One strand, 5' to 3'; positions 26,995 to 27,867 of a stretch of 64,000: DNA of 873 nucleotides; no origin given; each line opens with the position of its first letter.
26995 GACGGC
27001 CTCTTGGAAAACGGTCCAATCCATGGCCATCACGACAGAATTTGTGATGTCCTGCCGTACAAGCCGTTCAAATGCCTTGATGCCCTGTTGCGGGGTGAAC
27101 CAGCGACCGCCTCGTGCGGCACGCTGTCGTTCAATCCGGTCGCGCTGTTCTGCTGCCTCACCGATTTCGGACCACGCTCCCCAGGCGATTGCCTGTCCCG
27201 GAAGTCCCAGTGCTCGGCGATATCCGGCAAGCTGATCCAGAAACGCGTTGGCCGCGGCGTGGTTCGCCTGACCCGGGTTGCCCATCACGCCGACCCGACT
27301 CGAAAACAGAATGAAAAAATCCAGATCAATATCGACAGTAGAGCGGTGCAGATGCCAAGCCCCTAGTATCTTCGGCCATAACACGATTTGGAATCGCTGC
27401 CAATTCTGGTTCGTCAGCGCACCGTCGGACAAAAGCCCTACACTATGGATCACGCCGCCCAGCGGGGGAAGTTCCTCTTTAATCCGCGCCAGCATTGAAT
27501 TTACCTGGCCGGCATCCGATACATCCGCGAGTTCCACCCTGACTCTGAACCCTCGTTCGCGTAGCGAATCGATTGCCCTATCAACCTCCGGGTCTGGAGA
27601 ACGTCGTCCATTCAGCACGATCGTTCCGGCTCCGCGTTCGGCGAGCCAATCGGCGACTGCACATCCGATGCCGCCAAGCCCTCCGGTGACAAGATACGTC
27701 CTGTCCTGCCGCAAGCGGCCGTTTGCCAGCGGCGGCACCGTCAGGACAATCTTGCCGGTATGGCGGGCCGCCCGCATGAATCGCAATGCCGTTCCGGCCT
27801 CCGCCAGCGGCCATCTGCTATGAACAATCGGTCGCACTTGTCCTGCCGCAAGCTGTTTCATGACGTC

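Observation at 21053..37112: A 16-kb polyketide cluster splits the normally contiguous lptB-rpoN junction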

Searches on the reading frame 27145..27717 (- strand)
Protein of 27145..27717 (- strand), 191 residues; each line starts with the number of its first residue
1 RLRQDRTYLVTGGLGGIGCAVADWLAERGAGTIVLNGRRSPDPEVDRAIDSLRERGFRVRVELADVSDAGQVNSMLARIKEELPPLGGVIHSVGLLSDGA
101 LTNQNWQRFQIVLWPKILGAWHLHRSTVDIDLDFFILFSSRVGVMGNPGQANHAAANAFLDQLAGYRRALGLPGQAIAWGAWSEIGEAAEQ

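Call 81: search_solved_structures(query=window:27145-27717:-, max_evalue=1e-10, show_alignments=3)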
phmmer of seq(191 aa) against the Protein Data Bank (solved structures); distinct sequences matched with E-value up to 1e-10: 51.
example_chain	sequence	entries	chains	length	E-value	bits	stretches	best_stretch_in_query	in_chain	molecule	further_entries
9d2z_A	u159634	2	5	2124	2.9e-42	147.9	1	3-188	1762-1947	Mycocerosic acid synthase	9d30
9d2y_A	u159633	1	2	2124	2.9e-42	147.9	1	3-188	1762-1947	Multifunctional mycocerosic acid synthase membrane-associated MAS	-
3mjv_A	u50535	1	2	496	9e-38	133.2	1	8-189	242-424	AmphB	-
3mjc_A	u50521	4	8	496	2.4e-37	131.9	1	8-189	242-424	AmphB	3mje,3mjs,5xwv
4dif_A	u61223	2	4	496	5.6e-37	130.6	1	8-189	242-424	AmphB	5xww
3mjt_A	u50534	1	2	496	1.2e-36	129.6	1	8-189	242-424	AmphB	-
5bp4_A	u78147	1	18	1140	2e-35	125.6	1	3-188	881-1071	Mycocerosic acid synthase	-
6w7s_A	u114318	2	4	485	1.8e-34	122.5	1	6-188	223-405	EryAI | KR1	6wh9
2fr0_A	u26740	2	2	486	1.8e-34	122.5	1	6-188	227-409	Erythromycin synthase, EryAI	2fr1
4j1q_A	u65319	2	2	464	2.3e-34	122.1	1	3-173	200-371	Polyketide synthase PksJ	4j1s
7m7i_B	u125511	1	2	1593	1e-33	120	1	6-188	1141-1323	EryAI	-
7m7j_B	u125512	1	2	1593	1e-33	120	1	6-188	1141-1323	EryAI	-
7m7e_B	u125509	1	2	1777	1.1e-33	119.9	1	6-188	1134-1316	6-deoxyerythronolide-B synthase EryA2, modules 3 and 4,EryAI,6-deoxyerythronolide-B syntha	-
7m7f_B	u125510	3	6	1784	1.2e-33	119.8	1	6-188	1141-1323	EryAI,6-deoxyerythronolide-B synthase EryA3, modules 5 and 6 chimera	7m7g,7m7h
8tjn_B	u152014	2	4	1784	1.2e-33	119.8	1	6-188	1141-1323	EryAI,6-deoxyerythronolide-B synthase EryA3, modules 5 and 6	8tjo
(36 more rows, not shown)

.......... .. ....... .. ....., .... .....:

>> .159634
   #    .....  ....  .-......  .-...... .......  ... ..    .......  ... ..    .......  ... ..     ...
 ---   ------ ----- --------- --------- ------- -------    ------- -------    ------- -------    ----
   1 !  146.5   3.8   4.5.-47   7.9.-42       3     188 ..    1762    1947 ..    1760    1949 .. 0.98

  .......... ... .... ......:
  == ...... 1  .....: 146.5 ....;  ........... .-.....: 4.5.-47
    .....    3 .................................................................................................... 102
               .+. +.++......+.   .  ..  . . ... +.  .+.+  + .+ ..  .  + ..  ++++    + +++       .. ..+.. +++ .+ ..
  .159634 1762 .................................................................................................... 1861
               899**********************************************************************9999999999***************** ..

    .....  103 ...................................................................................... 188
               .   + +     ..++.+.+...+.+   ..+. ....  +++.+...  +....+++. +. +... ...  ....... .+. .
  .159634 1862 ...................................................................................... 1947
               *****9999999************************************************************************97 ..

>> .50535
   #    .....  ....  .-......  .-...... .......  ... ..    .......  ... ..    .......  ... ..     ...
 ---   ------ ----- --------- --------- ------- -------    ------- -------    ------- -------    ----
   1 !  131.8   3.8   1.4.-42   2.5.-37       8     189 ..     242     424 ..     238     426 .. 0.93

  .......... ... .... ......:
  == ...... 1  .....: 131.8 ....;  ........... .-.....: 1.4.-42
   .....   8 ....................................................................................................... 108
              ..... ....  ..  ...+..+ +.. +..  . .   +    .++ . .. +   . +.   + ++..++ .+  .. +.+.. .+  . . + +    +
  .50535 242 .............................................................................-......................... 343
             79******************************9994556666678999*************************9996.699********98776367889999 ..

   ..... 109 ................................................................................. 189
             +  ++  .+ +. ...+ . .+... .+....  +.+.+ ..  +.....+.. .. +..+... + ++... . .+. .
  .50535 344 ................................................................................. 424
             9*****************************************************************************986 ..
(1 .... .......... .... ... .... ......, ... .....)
